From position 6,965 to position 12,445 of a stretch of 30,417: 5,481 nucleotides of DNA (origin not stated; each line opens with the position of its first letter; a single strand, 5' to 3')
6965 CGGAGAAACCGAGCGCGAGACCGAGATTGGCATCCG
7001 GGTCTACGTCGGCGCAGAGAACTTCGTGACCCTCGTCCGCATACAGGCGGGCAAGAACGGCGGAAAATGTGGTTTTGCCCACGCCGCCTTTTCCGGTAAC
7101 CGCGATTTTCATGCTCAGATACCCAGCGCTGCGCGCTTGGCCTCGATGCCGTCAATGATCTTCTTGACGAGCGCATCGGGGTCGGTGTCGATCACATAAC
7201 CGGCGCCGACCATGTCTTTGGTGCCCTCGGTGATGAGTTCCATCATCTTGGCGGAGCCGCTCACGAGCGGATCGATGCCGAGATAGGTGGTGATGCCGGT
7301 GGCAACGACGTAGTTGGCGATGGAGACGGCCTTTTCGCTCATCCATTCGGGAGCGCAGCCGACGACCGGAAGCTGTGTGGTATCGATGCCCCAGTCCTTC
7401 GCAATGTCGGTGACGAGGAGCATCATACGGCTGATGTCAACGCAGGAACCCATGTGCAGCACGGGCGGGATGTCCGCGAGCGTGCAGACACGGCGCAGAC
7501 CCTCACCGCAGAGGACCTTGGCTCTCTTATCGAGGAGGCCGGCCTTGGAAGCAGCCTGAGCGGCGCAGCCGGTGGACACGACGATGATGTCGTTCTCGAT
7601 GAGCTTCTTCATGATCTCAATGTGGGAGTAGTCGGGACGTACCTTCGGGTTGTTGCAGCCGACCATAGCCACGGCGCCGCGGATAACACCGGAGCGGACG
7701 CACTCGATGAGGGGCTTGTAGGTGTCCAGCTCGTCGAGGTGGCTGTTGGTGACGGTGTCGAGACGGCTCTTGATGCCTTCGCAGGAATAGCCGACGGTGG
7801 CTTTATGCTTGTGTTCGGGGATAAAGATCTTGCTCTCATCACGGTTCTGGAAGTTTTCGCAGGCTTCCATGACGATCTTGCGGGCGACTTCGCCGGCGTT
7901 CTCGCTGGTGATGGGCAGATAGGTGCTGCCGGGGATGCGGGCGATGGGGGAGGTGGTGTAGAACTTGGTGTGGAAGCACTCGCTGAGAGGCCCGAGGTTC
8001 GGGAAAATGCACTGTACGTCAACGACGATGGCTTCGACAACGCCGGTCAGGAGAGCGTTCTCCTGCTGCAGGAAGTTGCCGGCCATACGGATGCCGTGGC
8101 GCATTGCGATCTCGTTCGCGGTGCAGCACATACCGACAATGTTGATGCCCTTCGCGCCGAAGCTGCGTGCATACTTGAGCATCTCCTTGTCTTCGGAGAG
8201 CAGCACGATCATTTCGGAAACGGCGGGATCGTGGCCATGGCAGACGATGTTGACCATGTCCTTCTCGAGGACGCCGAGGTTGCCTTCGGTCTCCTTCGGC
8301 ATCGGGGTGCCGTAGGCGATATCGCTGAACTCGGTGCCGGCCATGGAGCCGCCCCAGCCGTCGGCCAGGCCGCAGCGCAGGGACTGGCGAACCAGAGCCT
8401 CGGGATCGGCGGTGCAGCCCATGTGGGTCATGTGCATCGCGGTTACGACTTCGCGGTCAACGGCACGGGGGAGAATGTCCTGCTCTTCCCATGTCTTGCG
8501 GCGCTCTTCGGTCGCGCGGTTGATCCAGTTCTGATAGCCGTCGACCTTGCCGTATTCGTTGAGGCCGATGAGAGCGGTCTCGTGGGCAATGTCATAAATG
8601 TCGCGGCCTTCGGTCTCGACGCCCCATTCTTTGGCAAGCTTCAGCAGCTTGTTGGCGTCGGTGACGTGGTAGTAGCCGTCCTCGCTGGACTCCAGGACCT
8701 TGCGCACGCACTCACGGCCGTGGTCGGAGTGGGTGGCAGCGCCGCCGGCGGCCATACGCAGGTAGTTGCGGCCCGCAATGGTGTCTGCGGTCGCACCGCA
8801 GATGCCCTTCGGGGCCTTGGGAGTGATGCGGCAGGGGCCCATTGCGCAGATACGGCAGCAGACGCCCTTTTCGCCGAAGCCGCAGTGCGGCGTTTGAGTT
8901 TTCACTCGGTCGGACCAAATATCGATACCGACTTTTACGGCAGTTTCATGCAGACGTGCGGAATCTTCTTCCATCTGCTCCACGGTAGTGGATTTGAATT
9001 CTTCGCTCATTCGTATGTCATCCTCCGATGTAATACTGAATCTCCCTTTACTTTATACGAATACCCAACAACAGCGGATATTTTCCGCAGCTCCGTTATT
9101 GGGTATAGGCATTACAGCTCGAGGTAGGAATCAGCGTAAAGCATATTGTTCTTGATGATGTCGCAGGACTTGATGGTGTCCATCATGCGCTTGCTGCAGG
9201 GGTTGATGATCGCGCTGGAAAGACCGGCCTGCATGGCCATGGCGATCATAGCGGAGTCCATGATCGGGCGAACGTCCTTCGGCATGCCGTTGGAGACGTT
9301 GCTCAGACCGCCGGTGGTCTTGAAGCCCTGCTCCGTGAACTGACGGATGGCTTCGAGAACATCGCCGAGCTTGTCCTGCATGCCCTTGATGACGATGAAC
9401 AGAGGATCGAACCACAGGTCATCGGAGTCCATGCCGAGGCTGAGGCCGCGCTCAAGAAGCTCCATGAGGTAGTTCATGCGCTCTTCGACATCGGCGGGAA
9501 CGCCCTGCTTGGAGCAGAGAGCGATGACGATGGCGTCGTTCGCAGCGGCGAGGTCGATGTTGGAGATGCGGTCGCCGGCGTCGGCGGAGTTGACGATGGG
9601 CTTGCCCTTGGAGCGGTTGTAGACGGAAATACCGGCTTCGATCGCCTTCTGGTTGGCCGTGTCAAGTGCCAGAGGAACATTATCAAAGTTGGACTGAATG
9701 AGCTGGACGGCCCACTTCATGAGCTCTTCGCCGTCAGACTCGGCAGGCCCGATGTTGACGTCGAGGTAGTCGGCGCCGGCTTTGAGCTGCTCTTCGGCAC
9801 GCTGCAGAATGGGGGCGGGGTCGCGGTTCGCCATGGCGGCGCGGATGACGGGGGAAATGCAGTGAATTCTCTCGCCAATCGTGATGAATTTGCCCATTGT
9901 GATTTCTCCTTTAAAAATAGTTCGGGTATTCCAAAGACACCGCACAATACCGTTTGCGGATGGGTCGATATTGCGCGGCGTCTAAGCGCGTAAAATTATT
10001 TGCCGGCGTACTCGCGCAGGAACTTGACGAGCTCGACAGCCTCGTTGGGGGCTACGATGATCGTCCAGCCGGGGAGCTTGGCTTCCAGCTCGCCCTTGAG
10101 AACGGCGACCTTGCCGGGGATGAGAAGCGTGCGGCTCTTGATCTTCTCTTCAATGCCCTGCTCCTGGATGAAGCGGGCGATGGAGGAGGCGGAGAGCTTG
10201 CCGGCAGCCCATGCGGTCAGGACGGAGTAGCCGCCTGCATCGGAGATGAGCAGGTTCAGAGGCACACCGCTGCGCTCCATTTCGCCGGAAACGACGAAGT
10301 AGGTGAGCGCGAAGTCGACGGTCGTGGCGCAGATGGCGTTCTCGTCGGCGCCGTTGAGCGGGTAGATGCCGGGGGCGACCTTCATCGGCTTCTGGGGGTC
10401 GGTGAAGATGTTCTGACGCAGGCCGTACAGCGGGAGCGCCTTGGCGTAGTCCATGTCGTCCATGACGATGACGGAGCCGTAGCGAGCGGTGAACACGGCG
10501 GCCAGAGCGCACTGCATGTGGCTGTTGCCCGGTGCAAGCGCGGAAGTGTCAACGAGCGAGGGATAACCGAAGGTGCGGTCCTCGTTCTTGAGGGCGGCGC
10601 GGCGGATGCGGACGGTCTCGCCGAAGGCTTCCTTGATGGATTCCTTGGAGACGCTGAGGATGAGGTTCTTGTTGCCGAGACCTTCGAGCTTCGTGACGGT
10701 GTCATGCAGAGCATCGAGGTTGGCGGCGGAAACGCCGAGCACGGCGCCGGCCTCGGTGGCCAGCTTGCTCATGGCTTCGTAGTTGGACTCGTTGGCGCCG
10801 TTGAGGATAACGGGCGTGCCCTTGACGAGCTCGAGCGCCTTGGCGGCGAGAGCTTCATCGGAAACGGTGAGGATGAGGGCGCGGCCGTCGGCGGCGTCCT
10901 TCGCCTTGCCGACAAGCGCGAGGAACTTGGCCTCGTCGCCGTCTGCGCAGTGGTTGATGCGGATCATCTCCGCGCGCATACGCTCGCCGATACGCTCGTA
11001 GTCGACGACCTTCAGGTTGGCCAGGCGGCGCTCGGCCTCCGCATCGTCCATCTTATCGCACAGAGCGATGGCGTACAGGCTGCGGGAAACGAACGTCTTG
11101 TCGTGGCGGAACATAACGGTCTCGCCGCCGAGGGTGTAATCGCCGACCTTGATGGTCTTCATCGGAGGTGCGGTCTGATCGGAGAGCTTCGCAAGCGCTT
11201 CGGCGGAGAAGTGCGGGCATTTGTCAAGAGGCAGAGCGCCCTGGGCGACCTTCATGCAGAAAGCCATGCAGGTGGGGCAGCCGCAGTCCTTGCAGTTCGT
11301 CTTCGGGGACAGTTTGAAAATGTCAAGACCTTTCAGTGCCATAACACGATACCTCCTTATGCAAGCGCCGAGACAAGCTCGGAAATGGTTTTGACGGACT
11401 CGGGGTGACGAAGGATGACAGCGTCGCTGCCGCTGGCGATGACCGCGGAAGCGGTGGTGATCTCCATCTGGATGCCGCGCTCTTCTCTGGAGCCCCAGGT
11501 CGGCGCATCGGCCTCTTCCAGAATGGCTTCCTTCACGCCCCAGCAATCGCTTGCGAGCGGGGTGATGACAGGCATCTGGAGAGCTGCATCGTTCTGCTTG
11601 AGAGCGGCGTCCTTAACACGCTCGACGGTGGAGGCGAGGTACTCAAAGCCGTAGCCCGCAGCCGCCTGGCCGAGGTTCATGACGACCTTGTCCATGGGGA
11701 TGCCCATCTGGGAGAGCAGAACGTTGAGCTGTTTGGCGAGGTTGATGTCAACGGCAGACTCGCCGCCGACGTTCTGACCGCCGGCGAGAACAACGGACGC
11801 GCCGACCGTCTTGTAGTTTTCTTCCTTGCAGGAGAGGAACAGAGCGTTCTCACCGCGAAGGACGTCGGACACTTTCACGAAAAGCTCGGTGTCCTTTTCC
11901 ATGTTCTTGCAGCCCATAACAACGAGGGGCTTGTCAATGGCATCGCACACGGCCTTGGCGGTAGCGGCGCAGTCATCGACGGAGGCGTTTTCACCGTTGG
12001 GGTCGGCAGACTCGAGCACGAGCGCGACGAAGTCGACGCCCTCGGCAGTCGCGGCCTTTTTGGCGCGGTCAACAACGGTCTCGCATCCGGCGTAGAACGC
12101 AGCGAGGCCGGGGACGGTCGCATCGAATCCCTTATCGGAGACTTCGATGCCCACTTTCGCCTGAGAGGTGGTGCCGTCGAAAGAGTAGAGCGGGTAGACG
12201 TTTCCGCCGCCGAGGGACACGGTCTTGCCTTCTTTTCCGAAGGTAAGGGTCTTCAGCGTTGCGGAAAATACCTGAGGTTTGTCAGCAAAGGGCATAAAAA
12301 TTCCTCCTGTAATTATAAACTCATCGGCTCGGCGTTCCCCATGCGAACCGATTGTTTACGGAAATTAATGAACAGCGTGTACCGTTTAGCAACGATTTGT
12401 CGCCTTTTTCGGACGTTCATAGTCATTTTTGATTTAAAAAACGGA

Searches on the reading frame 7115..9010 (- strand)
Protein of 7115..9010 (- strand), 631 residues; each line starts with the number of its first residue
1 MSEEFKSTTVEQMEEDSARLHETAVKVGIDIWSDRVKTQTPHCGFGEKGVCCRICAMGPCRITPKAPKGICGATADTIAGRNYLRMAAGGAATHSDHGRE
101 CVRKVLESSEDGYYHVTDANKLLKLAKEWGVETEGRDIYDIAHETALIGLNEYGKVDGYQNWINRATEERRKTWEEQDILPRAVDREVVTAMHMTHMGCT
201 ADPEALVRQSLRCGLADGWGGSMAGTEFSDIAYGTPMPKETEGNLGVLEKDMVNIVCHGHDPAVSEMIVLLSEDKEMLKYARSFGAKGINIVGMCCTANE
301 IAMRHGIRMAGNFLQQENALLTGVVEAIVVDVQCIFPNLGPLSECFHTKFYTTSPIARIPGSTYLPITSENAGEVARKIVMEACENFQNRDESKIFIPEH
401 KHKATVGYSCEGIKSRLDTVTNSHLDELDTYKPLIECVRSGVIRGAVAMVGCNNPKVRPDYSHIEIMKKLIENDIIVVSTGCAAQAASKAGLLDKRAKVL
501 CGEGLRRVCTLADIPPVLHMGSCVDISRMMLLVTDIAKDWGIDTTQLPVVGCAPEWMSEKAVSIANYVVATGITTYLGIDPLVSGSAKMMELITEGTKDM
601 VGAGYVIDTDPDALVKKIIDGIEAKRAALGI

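Call 5: search_protein_families(library=pfam, proteins=[window:7115-9010:-])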
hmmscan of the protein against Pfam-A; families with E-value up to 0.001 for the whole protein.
window:7115-9010:- (631 aa): 1 family
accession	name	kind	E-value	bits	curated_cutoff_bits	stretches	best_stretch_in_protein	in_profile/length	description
PF03063.25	Prismane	-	5e-171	570.3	27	1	50-611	1-512/513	Prismane/CO dehydrogenase family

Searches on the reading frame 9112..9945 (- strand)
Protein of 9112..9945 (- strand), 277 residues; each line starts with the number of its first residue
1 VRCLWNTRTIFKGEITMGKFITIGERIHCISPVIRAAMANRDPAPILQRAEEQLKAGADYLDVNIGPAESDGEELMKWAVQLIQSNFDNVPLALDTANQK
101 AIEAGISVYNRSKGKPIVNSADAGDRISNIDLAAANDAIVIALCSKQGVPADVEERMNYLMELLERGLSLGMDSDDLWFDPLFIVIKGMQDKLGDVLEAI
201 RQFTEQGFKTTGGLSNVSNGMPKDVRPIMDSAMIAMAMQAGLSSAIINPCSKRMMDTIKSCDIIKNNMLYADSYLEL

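Call 5: search_protein_families(library=pfam, proteins=[window:9112-9945:-])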
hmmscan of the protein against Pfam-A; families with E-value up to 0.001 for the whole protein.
window:9112-9945:- (277 aa): 1 family
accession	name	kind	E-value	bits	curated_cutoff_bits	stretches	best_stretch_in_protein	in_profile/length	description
PF00809.28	Pterin_bind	-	2.3e-21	77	25.5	1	40-248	17-244/244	Pterin binding enzyme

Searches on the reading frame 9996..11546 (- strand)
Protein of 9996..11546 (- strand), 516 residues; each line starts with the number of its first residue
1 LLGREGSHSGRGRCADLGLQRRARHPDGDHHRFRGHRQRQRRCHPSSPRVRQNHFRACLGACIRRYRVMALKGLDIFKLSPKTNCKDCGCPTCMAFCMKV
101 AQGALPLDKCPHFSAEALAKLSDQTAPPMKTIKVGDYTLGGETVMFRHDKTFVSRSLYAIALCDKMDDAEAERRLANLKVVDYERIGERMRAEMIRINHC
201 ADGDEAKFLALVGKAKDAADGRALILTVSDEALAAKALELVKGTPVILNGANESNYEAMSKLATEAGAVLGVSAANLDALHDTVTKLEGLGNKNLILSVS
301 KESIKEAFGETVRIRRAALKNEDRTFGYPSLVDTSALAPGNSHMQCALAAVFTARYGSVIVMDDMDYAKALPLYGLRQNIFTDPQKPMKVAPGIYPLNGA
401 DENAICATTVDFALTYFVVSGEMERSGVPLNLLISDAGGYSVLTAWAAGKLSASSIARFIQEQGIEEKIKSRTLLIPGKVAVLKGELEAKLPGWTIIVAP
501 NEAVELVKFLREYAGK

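Call 5: search_protein_families(library=pfam, proteins=[window:9996-11546:-])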
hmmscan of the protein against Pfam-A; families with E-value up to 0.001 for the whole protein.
window:9996-11546:- (516 aa): 2 families
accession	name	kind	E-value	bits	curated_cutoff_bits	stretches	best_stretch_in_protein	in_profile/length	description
PF03599.22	CdhD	-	1.2e-71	241.9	24.8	1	138-509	12-386/387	CO dehydrogenase/acetyl-CoA synthase delta subunit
PF04060.18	FeS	-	1.3e-10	41.2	23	1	81-112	2-33/33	Putative Fe-S cluster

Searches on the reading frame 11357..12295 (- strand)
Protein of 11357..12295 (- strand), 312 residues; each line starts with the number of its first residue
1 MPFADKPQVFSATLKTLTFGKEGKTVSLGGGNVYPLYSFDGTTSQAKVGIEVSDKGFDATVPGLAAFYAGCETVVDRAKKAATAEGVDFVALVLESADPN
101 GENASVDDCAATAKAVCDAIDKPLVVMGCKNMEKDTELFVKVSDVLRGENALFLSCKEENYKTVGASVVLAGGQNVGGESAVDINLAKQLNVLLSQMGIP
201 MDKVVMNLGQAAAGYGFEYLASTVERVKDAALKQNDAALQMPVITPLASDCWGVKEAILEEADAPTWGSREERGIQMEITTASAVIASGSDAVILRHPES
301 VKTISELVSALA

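Call 5: search_protein_families(library=pfam, proteins=[window:11357-12295:-])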
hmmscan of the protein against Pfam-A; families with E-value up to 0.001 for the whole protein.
window:11357-12295:- (312 aa): 1 family
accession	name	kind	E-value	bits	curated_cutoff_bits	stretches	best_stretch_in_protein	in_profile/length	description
PF03599.22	CdhD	-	2.1e-26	93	24.8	1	17-256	2-223/387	CO dehydrogenase/acetyl-CoA synthase delta subunit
